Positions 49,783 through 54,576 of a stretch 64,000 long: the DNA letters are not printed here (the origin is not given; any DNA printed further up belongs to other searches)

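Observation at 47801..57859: A 10-kb locus of giant, domain-less proteins in divergent operons: best candidate for an undescribed system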

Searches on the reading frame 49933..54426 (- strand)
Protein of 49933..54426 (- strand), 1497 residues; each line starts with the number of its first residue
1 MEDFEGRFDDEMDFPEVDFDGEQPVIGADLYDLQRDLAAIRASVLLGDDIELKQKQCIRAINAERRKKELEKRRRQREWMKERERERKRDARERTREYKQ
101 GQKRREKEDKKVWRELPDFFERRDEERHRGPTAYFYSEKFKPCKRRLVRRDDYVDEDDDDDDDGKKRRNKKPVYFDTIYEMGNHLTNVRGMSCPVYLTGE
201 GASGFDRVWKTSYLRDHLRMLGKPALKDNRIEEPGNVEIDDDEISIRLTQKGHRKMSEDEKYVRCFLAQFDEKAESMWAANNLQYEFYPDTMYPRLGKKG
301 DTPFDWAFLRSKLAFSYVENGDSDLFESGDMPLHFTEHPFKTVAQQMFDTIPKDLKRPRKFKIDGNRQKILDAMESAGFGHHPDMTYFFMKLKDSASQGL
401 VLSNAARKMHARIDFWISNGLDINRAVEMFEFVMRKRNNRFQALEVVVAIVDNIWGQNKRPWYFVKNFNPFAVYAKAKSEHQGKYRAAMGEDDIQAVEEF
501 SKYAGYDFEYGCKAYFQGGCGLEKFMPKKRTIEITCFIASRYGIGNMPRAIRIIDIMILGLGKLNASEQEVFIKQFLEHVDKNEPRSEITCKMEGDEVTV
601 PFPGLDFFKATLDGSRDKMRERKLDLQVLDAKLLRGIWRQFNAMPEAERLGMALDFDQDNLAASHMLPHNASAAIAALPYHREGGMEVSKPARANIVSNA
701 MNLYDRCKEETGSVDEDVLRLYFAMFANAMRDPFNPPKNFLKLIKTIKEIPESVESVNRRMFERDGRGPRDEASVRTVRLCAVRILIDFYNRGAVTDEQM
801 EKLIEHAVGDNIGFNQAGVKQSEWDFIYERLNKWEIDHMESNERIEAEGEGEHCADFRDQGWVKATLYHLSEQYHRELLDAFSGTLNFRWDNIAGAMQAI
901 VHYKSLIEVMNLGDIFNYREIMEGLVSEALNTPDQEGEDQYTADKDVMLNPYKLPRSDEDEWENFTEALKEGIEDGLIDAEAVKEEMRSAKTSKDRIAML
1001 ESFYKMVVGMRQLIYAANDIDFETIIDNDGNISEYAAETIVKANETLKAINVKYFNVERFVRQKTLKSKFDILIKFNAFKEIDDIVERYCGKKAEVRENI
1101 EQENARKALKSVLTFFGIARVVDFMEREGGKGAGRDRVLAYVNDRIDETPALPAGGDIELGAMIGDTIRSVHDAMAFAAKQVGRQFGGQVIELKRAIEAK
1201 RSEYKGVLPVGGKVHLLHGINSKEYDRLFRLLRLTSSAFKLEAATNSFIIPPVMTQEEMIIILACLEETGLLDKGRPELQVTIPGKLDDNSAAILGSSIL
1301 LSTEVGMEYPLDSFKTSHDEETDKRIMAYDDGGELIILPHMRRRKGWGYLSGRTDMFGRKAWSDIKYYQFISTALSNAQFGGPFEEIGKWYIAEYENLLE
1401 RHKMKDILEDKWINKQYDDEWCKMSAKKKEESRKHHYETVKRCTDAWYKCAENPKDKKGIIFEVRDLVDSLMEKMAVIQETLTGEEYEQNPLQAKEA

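Call 4: search_protein_families(library=pfam, proteins=[window:49933-54426:-], max_evalue=1)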
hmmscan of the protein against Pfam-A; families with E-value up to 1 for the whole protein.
window:49933-54426:- (1497 aa): 0 families

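Call 5: search_protein_families(library=ncbifam, proteins=[window:49933-54426:-], max_evalue=1)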
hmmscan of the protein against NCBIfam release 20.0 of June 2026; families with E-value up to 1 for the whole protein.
window:49933-54426:- (1497 aa): 0 families

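Call 6: search_protein_families(library=padloc, proteins=[window:49933-54426:-], max_evalue=1)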
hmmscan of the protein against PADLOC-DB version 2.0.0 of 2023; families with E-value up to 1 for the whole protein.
window:49933-54426:- (1497 aa): 0 families

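Call 7: search_protein_families(library=phrogs, proteins=[window:49933-54426:-], max_evalue=1)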
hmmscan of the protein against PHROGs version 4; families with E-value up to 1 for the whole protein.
window:49933-54426:- (1497 aa): 0 families

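Call 12: find_homologous_proteins(query=window:49933-54426:-)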
Query window:49933-54426:- (1497 aa): 1 proteins with E <= 0.001 among 7918 candidates.
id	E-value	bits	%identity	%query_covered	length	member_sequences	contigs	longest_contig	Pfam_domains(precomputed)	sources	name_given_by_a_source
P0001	0.0e+0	3453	100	100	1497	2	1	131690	-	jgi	-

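Call 13: search_solved_structures(query=window:49933-54426:-, max_evalue=1)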
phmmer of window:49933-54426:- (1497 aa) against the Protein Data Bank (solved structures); distinct sequences matched with E-value up to 1: 1.
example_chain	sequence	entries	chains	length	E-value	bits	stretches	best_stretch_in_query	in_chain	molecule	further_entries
8uc3_D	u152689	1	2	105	0.16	12.5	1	1117-1175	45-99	Protein AlbB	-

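Call 50: find_related_loci(query=window:49933-54426:-, collection=genome_contigs, flank=10000)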
Query window:49933-54426:- (1497 aa) in genome_contigs; peptide patterns used: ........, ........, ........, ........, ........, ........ (x = any residue, [..] = any of these).
9 stretches matched a pattern, but none encodes a relative of the query by tblastn (E <= 1e-3).

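Call 56: search_protein_representatives(protein=window:50107-53706:-)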
Query: 1200 residues. Proteins with E-value up to 0.001 (for the whole library): 274; up to 1e-10: 182; up to 1e-30: 65. The best 150 are listed.
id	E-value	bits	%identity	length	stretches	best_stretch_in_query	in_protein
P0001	0.0e+00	2766.3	100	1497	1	1-1200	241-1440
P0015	1.4e-139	483.2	31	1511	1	2-1200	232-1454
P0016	1.4e-108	380.6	32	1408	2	944-1198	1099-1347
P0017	1.6e-95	337.3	33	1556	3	941-1185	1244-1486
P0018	2.1e-95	336.9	28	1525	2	950-1198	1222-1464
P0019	6.1e-93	328.8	32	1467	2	944-1177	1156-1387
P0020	1.8e-91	323.9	28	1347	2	2-661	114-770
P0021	5.9e-87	309.0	32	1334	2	958-1179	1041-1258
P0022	1.7e-84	300.8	31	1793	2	10-547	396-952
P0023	4.7e-84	299.4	30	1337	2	2-589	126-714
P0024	7.7e-84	298.6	64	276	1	981-1200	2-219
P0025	1.4e-83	297.8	29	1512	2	4-515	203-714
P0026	5.9e-83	295.7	30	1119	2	953-1200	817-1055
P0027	1.4e-82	294.5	31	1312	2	30-594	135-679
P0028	3.7e-82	293.1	30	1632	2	956-1180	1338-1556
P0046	4.1e-51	190.3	33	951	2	961-1199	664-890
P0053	5.2e-43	163.4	37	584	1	900-1177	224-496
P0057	1.1e-39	152.4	26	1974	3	955-1176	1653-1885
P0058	1.2e-39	152.3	27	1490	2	952-1136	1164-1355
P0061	2.1e-37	144.8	35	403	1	928-1179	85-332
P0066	2.9e-34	134.5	34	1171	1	960-1173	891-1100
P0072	6.5e-33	130.0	35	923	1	952-1173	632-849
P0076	1.4e-31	125.6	34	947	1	951-1176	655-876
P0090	1.1e-26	109.4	34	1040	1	954-1179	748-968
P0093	2.2e-26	108.3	31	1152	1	928-1170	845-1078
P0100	1.4e-25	105.7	32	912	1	952-1175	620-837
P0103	1.1e-24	102.7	32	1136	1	955-1173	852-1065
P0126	7.8e-21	90.0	29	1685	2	937-1177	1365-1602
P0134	1.4e-19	85.9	30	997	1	948-1175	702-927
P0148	2.6e-17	78.3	30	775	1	965-1183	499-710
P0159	4.3e-15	71.0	30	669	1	946-1179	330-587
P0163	1.9e-14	68.8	30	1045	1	942-1161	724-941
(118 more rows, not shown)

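Call 62: list_cluster_members(proteins=[P0015, P0016, P0017, P0020, P0022, P0046, P0053, P0057, P0061, P0076])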
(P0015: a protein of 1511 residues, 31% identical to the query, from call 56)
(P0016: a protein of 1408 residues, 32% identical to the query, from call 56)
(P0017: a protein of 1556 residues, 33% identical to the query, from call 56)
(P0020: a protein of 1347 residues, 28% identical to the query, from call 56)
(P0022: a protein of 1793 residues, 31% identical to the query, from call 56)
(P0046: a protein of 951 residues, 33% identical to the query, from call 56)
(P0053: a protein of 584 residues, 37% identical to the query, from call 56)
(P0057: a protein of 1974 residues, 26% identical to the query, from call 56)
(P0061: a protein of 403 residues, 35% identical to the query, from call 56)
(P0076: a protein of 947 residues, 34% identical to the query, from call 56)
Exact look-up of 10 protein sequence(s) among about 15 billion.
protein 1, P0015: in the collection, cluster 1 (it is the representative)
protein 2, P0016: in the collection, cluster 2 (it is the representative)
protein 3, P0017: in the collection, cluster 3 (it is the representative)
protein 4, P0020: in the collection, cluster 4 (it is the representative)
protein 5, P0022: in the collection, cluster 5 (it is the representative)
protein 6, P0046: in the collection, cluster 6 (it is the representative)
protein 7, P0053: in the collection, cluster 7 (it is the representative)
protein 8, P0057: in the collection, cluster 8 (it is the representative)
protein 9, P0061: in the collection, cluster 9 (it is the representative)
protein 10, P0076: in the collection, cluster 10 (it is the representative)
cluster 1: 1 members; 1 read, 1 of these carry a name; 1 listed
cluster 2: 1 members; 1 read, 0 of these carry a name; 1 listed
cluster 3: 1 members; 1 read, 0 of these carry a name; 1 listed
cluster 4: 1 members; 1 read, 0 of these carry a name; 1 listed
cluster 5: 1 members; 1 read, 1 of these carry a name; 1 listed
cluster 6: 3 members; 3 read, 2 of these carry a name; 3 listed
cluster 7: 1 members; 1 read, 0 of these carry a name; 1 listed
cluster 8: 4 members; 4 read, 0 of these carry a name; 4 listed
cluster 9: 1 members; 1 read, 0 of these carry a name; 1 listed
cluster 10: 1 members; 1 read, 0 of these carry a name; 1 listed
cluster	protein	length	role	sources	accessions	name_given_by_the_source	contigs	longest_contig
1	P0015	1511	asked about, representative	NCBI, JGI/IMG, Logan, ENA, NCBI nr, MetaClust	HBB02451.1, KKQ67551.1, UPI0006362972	MAG: hypothetical protein US89_C0018G0007 [Candidatus Peregrinibacteria bacterium ... | status=active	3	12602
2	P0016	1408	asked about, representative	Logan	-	-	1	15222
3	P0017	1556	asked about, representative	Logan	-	-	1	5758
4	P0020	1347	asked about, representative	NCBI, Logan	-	-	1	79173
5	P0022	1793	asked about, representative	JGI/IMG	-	hypothetical protein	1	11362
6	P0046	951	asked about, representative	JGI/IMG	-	hypothetical protein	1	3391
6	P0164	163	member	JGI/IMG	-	hypothetical protein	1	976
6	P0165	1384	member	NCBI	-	-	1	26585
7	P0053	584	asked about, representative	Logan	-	-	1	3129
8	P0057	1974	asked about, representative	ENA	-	-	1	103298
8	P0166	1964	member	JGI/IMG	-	-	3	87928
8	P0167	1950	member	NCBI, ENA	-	-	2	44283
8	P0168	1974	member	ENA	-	-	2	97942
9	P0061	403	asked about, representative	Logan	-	-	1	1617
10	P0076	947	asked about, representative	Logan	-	-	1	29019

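Call 63: find_encoding_contigs(protein=P0015, flank=10000, max_places=3)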
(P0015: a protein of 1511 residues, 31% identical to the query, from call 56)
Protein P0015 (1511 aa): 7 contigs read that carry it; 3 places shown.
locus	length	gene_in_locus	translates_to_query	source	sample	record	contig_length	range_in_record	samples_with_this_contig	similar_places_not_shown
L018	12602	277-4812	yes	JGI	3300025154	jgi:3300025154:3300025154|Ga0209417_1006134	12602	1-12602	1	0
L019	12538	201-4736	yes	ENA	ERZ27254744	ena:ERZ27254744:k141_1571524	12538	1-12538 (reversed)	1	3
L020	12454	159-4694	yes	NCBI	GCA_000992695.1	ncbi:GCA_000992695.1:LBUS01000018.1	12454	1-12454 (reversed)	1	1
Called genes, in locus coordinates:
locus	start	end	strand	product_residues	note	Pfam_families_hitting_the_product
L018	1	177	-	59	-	?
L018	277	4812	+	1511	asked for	-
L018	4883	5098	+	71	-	-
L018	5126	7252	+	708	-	-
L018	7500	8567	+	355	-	PF02661:Fic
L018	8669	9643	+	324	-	PF01699:Na_Ca_ex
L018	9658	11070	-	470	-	PF04107:GCS2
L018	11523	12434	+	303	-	PF10648:Gmad2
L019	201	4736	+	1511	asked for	-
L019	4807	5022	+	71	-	-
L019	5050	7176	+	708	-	-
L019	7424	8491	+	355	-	PF02661:Fic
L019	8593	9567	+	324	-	PF01699:Na_Ca_ex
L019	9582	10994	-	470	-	PF04107:GCS2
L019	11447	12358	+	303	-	PF10648:Gmad2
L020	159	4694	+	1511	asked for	-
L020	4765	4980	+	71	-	-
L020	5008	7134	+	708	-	-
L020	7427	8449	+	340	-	PF02661:Fic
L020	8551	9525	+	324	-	PF01699:Na_Ca_ex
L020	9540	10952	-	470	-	PF04107:GCS2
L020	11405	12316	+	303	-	PF10648:Gmad2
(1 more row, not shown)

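Call 64: find_encoding_contigs(protein=P0020, flank=10000, max_places=2)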
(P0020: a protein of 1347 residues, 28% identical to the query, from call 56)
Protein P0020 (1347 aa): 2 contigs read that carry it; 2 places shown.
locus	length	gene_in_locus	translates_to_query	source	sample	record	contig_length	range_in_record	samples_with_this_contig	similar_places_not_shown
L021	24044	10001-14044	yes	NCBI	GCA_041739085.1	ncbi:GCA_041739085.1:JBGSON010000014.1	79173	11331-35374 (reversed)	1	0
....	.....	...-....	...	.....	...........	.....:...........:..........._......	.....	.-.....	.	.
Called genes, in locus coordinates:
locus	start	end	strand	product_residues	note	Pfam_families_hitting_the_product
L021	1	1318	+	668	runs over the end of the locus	PF13487:HD_5, PF01966:HD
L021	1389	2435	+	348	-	PF00696:AA_kinase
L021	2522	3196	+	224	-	PF01255:Prenyltransf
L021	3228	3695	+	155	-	PF01894:YjbQ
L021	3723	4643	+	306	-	PF02401:LYTB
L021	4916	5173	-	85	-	-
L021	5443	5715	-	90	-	PF00076:RRM_1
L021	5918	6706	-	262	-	PF02535:Zip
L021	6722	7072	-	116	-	PF00173:Cyt-b5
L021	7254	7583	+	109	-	PF01541:GIY-YIG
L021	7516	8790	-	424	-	PF00890:FAD_binding_2 (faint), PF03486:HI0933_like, PF07992:Pyr_redox_2 (weak), PF22780:HI0933_like_1st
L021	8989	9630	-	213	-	PF01545:Cation_efflux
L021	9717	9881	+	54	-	-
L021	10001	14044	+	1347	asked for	-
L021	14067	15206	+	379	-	-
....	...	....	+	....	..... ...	-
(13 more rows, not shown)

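Call 72: search_protein_families(library=pfam, alignment_id=A5, max_evalue=0.01)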
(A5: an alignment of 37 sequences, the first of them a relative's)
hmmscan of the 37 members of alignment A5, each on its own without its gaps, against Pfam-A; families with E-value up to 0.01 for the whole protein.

A. member 1, P0001 (1497 aa): 0 families

B. families by the number of members that match (of 37 scanned): 4 families
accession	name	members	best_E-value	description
PF19760.4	DUF6247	1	0.001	Family of unknown function (DUF6247)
PF24090.1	DUF7375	1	0.0056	Family of unknown function (DUF7375)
PF22943.2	HTH_68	1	0.0066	Putative helix-turn-helix domain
PF07697.16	7TMR-HDED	1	0.0094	7TM-HD extracellular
